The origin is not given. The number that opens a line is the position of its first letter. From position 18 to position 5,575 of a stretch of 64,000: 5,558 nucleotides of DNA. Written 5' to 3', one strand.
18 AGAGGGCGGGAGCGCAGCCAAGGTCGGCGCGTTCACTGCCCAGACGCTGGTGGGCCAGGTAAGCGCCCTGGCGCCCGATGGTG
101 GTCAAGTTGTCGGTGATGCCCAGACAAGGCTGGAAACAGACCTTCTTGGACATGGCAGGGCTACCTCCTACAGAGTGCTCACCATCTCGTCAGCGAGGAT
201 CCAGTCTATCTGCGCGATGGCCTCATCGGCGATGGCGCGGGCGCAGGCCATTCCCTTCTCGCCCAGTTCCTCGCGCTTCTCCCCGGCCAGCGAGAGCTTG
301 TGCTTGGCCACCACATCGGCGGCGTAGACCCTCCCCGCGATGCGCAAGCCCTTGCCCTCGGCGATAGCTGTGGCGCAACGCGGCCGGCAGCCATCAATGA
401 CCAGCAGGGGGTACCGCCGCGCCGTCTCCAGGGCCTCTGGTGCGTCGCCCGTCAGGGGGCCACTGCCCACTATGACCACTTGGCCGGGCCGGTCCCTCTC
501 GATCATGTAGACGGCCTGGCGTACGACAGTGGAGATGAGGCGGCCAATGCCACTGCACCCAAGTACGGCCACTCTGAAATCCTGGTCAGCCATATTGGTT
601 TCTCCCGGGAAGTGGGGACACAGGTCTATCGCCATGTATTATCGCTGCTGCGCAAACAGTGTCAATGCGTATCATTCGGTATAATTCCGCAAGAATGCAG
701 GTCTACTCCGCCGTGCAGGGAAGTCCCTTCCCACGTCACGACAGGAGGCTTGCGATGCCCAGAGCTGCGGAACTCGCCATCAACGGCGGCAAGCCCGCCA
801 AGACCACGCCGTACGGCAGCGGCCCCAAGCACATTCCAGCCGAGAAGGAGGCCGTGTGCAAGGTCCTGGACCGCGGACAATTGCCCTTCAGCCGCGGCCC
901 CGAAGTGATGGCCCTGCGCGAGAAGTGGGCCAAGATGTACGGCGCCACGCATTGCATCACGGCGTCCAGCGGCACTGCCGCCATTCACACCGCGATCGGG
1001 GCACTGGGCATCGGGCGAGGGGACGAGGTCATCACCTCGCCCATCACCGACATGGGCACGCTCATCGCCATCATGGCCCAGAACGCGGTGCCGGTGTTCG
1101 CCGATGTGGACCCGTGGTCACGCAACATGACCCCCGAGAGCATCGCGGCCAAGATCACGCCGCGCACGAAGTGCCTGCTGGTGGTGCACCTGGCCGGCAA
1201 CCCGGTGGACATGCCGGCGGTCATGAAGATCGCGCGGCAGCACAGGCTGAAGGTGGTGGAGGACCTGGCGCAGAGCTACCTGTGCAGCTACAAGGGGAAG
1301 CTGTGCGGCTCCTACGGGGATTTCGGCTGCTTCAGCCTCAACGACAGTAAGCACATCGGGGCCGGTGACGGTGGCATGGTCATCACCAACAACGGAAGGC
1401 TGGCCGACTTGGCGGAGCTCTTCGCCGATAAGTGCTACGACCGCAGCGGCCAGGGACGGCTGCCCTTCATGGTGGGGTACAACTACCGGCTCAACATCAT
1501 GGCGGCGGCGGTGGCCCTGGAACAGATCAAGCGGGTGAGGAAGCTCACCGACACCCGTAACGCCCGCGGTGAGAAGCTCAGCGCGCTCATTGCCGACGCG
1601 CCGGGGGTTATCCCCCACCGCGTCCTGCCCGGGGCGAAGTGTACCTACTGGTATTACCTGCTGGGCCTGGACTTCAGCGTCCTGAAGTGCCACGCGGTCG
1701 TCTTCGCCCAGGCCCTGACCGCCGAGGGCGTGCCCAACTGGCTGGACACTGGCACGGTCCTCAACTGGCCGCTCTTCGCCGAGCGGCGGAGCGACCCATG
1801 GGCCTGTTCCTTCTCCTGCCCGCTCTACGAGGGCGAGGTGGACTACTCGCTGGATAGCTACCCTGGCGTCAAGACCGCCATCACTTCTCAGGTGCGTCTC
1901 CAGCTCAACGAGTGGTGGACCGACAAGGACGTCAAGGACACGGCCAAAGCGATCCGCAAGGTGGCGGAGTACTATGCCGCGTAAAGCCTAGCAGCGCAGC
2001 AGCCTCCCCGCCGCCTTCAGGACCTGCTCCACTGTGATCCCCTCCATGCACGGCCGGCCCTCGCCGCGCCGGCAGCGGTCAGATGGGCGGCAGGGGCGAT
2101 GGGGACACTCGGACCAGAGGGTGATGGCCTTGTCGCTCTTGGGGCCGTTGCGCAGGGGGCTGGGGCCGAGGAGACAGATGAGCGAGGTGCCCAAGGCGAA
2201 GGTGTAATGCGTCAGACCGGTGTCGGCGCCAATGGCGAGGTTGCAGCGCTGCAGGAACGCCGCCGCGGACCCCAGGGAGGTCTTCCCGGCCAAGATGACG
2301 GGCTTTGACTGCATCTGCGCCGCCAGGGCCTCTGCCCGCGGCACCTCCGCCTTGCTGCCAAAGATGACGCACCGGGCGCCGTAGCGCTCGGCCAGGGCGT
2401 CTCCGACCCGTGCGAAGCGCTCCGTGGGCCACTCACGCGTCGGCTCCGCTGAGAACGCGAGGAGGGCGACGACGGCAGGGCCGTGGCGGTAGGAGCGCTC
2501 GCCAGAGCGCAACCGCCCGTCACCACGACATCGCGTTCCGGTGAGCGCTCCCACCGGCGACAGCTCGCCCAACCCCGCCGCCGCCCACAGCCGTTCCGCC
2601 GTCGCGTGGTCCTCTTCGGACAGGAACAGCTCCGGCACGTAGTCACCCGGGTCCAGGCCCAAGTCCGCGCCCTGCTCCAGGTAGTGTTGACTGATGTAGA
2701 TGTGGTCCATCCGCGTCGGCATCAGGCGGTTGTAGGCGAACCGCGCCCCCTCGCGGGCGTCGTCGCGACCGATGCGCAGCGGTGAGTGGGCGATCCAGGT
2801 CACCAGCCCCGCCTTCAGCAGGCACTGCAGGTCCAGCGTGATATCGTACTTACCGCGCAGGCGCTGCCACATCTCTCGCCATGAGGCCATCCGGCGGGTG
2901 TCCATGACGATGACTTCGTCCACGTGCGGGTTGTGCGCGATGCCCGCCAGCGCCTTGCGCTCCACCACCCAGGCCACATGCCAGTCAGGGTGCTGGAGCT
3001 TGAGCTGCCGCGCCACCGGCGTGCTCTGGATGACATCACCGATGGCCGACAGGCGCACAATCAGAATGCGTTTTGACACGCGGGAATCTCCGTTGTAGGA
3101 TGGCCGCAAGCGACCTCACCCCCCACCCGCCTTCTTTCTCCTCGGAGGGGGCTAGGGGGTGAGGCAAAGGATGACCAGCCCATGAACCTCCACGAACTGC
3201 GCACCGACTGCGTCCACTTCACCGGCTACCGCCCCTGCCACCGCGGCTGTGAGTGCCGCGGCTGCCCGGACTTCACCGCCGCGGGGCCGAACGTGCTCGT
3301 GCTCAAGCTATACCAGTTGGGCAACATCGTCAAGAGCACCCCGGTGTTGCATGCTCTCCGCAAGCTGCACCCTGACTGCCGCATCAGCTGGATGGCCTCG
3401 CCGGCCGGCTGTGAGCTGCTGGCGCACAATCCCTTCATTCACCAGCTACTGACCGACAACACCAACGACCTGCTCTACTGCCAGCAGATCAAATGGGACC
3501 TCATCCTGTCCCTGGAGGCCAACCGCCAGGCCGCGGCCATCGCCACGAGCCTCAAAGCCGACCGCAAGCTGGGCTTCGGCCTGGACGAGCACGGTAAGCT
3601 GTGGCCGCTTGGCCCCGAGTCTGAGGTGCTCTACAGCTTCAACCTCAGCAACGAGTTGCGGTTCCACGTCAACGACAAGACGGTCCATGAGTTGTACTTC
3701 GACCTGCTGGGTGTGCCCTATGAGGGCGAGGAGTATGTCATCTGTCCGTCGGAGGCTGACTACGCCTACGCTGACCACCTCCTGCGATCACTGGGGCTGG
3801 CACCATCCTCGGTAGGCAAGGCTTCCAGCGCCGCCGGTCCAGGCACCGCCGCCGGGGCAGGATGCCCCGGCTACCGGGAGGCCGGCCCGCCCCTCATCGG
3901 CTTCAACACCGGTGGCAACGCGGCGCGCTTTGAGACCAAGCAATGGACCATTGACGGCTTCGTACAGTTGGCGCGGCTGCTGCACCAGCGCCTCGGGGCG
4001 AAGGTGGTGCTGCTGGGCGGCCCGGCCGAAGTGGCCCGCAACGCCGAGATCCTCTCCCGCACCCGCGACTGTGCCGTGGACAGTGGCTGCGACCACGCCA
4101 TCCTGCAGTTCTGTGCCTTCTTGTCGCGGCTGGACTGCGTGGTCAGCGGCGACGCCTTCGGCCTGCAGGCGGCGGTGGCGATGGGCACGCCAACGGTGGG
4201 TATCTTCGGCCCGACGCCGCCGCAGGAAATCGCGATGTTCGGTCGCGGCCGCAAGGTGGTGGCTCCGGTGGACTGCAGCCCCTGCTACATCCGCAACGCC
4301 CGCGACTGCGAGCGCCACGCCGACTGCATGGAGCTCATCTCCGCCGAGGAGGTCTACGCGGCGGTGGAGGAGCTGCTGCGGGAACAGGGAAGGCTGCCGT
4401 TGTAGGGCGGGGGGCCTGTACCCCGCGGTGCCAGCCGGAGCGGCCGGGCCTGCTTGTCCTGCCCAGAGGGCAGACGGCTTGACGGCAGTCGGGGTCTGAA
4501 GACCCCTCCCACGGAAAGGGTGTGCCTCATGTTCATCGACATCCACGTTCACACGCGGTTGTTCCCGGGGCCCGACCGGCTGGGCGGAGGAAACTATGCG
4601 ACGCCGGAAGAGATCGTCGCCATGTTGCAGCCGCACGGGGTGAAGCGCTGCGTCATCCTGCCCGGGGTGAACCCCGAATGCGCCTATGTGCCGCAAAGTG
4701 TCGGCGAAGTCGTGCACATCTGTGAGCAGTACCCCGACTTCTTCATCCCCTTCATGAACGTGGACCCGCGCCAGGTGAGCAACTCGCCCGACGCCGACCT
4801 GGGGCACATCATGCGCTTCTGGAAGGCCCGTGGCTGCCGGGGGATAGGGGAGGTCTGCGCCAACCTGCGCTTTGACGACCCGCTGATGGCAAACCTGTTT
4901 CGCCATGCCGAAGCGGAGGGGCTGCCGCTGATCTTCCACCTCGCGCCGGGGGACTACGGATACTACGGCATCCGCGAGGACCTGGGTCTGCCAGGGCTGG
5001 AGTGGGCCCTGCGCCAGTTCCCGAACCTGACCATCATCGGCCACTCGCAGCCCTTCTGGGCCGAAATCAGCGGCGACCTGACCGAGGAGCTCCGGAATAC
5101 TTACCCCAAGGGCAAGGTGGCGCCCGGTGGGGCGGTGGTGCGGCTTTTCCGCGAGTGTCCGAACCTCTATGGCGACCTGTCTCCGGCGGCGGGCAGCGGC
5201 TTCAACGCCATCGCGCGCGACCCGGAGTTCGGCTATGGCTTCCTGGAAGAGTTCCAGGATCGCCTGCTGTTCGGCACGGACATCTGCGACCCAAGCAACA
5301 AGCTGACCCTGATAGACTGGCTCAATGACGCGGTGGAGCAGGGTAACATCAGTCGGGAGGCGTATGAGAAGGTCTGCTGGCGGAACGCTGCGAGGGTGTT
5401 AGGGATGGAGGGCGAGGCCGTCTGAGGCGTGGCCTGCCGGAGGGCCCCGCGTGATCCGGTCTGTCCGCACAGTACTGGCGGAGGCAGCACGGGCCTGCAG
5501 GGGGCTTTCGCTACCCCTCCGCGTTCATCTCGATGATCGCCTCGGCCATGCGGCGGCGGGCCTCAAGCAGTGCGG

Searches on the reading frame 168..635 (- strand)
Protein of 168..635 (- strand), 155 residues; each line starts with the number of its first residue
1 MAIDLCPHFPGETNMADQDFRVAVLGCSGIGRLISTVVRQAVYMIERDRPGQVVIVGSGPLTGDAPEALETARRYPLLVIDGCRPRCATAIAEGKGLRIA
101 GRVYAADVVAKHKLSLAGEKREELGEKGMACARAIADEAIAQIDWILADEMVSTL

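Call 37: search_protein_families(library=pfam, proteins=[window:168-635:-], max_evalue=0.001)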
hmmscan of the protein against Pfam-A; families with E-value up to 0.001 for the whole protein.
window:168-635:- (155 aa): 1 family
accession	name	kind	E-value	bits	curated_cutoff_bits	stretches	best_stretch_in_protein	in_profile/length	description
PF08859.16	DGC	-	7.3e-12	45.7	27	1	23-123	1-101/106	DGC domain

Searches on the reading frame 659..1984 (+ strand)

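Call 37: search_protein_families(library=pfam, proteins=[window:659-1984:+], max_evalue=0.001)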
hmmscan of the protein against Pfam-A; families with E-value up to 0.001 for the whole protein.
window:659-1984:+ (441 aa): 4 families
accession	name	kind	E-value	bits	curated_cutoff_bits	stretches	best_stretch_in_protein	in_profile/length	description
PF01041.23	DegT_DnrJ_EryC1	-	8.1e-74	249.4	19.8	1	61-358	6-301/360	DegT/DnrJ/EryC1/StrS aminotransferase family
PF01053.26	Cys_Met_Meta_PP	-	1.6e-08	34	27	1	80-202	51-173/381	Cys/Met metabolism PLP-dependent enzyme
PF01212.27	Beta_elim_lyase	-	7.3e-06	26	27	1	80-321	31-275/288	Beta-eliminating lyase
PF00266.25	Aminotran_5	-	0.00018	21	21.5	1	85-207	47-180/371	Aminotransferase class-V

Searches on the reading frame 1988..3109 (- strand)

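Call 37: search_protein_families(library=pfam, proteins=[window:1988-3109:-], max_evalue=0.001)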
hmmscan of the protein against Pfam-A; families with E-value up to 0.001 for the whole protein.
window:1988-3109:- (373 aa): 1 family
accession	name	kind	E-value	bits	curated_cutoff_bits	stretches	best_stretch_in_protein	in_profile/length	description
PF01075.23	Glyco_transf_9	-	8.9e-32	110.8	22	1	77-341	1-237/247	Glycosyltransferase family 9 (heptosyltransferase)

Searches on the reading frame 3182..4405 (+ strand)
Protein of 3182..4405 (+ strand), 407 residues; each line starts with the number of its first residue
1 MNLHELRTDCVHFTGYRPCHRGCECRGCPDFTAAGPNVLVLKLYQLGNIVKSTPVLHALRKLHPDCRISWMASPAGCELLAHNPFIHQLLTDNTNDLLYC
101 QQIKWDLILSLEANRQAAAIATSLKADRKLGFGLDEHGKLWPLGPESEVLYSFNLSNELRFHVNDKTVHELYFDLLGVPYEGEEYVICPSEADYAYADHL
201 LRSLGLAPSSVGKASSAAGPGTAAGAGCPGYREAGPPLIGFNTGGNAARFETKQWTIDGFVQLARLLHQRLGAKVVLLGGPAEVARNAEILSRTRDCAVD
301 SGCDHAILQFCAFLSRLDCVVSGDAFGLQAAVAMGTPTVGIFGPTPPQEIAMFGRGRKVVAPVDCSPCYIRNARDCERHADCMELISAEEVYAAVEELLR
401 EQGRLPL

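Call 37: search_protein_families(library=pfam, proteins=[window:3182-4405:+], max_evalue=0.001)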
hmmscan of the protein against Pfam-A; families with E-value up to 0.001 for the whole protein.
window:3182-4405:+ (407 aa): 1 family
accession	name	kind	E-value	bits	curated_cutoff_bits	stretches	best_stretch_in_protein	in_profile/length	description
PF01075.23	Glyco_transf_9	-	1.1e-15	58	22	1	104-368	12-236/247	Glycosyltransferase family 9 (heptosyltransferase)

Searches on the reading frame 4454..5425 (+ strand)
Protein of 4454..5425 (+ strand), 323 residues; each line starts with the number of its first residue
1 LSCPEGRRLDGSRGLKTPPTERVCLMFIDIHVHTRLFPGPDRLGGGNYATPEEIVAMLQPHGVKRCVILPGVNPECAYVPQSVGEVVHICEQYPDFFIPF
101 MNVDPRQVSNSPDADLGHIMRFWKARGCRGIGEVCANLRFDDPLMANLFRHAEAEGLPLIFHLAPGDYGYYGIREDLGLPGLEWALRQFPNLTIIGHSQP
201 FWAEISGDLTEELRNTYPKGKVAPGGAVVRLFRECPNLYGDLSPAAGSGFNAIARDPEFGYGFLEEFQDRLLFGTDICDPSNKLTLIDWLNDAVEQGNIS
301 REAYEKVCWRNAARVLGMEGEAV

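Call 37: search_protein_families(library=pfam, proteins=[window:4454-5425:+], max_evalue=0.001)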
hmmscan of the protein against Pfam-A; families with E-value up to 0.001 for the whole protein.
window:4454-5425:+ (323 aa): 1 family
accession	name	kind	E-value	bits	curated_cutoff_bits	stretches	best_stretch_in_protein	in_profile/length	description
PF04909.20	Amidohydro_2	-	3e-12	47.3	26.4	1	85-317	68-288/289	Amidohydrolase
